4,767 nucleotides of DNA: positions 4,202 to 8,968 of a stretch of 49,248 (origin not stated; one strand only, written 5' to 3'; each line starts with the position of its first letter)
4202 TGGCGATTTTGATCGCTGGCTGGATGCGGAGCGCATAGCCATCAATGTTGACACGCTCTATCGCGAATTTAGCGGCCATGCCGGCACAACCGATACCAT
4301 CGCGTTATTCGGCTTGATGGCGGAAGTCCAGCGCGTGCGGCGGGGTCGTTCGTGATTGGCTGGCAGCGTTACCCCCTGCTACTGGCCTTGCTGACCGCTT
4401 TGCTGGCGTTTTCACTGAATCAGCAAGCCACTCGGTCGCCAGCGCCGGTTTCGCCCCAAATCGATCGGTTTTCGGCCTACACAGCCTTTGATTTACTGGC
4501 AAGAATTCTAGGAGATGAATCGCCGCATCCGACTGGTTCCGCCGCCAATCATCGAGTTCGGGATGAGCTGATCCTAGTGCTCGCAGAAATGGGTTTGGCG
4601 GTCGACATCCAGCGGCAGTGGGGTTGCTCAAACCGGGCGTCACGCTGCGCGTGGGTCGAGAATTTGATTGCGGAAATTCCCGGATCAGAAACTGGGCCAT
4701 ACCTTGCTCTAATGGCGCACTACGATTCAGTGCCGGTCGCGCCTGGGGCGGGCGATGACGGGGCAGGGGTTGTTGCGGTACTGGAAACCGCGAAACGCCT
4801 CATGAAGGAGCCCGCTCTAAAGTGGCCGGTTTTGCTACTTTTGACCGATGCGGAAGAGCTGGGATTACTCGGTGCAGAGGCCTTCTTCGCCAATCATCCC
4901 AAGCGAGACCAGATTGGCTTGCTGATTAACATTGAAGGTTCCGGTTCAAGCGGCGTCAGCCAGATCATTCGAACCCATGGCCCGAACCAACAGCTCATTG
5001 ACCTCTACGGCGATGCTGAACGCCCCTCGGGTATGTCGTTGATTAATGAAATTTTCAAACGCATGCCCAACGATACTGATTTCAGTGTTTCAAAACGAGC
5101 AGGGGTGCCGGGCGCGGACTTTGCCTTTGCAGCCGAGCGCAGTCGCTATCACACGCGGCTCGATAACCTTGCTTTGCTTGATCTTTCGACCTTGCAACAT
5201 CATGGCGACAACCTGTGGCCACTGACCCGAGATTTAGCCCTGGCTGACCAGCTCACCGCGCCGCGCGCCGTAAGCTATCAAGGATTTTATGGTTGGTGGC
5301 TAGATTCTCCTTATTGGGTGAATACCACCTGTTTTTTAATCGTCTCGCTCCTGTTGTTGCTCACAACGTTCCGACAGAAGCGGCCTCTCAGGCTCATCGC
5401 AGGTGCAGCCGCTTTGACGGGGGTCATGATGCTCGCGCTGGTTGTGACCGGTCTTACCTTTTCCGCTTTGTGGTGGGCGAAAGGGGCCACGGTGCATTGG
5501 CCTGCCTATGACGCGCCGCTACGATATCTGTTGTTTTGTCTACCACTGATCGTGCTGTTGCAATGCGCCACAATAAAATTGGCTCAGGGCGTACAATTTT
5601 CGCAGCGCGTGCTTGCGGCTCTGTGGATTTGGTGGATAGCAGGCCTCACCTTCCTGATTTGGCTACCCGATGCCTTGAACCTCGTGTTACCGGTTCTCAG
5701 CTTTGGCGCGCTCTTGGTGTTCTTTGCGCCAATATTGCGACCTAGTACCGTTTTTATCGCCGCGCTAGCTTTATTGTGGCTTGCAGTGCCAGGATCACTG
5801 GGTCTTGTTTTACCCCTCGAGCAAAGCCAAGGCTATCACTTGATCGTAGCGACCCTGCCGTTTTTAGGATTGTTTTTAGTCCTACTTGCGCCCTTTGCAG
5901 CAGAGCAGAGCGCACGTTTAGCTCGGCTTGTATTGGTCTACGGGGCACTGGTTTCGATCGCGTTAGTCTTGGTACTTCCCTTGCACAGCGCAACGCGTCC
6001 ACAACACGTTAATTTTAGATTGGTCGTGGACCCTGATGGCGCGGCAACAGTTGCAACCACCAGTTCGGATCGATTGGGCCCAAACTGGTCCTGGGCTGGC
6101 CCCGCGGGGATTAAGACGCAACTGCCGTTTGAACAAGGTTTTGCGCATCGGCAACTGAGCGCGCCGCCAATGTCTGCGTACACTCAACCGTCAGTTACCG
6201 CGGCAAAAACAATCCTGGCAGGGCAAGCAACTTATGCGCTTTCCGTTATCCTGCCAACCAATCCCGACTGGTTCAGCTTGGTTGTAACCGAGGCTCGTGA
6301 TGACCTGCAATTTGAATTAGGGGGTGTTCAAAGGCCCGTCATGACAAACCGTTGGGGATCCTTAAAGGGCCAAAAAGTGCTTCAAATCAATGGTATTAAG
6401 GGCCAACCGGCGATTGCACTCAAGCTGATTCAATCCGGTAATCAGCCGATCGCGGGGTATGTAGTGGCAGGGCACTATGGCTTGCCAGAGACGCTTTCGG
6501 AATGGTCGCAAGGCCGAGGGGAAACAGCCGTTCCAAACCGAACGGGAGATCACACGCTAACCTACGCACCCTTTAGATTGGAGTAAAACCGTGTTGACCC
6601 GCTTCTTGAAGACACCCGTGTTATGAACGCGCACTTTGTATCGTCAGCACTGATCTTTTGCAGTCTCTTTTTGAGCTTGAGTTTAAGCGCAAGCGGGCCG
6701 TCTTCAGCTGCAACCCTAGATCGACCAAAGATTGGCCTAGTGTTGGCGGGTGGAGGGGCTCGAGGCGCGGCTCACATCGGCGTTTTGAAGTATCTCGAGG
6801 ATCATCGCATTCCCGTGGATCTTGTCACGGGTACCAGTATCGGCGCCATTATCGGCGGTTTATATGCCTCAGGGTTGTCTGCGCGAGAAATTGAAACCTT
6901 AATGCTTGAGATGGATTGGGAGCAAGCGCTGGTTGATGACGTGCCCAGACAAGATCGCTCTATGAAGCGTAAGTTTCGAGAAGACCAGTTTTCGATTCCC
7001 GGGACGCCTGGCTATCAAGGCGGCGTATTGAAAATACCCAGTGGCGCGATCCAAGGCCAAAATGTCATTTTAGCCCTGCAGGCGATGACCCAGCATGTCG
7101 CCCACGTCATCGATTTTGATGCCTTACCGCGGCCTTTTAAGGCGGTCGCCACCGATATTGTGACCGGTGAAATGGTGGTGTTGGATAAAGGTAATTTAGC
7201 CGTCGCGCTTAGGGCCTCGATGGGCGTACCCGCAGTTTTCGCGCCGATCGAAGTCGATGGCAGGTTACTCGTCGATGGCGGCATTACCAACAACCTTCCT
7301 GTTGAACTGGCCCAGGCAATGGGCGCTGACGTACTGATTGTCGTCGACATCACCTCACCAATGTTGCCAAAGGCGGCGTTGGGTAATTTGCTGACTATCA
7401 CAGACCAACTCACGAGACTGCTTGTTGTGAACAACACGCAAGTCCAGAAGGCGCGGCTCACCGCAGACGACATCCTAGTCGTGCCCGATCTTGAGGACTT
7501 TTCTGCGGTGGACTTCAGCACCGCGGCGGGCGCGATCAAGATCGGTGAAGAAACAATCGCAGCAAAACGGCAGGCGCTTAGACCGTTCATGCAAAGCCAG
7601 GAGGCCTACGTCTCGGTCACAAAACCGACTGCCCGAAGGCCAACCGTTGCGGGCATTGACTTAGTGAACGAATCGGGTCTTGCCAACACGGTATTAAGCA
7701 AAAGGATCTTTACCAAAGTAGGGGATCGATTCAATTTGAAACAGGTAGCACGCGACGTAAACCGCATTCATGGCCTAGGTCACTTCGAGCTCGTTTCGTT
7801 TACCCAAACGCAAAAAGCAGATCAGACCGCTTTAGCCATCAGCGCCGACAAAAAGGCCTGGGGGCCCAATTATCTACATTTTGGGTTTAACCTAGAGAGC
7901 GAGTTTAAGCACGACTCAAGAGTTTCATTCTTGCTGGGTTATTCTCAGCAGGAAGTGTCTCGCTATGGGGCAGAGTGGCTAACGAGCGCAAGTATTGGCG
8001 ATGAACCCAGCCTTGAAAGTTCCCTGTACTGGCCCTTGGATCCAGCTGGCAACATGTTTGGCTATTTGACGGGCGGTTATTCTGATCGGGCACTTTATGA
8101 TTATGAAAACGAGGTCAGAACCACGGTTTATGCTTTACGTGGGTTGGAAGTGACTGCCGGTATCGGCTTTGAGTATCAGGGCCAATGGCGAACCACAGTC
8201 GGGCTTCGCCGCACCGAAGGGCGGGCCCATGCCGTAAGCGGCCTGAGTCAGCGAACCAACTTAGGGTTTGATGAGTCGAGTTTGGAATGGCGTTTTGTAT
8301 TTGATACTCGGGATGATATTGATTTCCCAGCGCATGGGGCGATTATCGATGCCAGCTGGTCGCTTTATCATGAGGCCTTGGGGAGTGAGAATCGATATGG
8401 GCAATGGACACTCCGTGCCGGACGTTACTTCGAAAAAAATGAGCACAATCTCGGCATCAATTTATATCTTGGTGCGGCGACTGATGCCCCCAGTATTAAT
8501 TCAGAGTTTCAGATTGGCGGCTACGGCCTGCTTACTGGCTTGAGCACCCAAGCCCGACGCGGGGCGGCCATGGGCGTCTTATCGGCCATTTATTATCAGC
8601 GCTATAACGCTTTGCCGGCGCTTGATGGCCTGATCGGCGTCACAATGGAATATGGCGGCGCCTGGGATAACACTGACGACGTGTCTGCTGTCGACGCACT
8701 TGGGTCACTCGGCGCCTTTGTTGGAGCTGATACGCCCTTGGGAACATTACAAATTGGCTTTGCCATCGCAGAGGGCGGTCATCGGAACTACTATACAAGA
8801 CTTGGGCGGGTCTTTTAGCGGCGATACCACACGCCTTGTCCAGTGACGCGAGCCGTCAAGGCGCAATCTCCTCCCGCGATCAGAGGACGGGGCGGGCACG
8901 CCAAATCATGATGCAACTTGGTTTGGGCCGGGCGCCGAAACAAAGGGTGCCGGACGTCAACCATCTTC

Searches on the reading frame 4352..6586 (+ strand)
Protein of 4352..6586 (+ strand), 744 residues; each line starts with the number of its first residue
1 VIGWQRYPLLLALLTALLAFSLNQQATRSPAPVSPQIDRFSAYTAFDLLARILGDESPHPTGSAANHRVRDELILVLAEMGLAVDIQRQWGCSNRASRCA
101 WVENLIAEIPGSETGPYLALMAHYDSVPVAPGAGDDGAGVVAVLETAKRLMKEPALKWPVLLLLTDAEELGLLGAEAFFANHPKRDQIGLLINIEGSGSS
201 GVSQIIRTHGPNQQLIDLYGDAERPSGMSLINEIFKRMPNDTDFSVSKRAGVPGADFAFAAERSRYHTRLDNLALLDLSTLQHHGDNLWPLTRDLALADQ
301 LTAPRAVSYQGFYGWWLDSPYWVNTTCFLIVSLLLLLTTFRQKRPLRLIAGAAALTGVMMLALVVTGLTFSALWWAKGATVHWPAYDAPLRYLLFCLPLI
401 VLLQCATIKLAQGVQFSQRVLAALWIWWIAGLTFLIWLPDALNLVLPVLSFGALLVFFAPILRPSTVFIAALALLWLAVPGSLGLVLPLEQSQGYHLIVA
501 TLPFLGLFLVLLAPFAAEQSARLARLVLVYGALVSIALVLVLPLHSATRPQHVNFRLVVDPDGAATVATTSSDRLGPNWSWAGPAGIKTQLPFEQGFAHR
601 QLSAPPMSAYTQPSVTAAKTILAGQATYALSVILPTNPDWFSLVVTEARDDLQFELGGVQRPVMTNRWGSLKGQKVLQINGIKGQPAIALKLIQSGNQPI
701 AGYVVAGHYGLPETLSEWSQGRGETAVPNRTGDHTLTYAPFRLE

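Call 10: search_protein_families(library=pfam, max_evalue=0.00001, proteins=[window:4352-6586:+])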
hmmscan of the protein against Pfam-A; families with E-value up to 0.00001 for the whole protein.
window:4352-6586:+ (744 aa): 1 family
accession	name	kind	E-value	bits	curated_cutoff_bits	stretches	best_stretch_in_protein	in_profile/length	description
PF04389.22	Peptidase_M28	-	2.2e-41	142.1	21.3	1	104-290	1-191/193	Peptidase family M28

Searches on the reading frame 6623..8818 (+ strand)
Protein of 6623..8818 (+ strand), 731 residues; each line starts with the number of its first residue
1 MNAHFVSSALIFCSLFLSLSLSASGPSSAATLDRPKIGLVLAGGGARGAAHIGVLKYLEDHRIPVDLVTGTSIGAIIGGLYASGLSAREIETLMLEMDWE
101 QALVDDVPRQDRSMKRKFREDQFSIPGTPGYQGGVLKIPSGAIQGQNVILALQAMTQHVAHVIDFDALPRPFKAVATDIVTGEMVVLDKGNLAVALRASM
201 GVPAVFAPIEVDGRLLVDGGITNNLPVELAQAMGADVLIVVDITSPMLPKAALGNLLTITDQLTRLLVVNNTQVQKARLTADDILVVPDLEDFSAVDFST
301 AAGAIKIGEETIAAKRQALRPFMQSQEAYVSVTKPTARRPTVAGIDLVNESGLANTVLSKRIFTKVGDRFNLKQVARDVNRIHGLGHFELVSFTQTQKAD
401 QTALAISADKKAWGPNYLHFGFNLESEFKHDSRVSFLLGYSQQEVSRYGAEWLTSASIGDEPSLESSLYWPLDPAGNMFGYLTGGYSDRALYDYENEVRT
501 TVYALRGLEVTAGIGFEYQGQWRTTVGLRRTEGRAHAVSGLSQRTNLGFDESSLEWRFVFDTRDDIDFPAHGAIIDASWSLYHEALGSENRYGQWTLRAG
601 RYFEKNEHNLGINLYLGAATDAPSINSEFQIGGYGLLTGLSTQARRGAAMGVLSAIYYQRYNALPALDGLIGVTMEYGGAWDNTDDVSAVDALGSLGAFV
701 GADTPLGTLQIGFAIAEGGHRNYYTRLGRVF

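Call 10: search_protein_families(library=pfam, max_evalue=0.00001, proteins=[window:6623-8818:+])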
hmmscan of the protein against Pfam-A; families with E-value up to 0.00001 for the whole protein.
window:6623-8818:+ (731 aa): 2 families
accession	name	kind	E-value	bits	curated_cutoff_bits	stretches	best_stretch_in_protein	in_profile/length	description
PF01734.28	Patatin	-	1.1e-34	120.7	27.7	1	39-230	1-190/191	Patatin-like phospholipase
PF01103.29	Omp85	-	1.9e-06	28.1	24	1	434-715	9-304/325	Omp85 superfamily domain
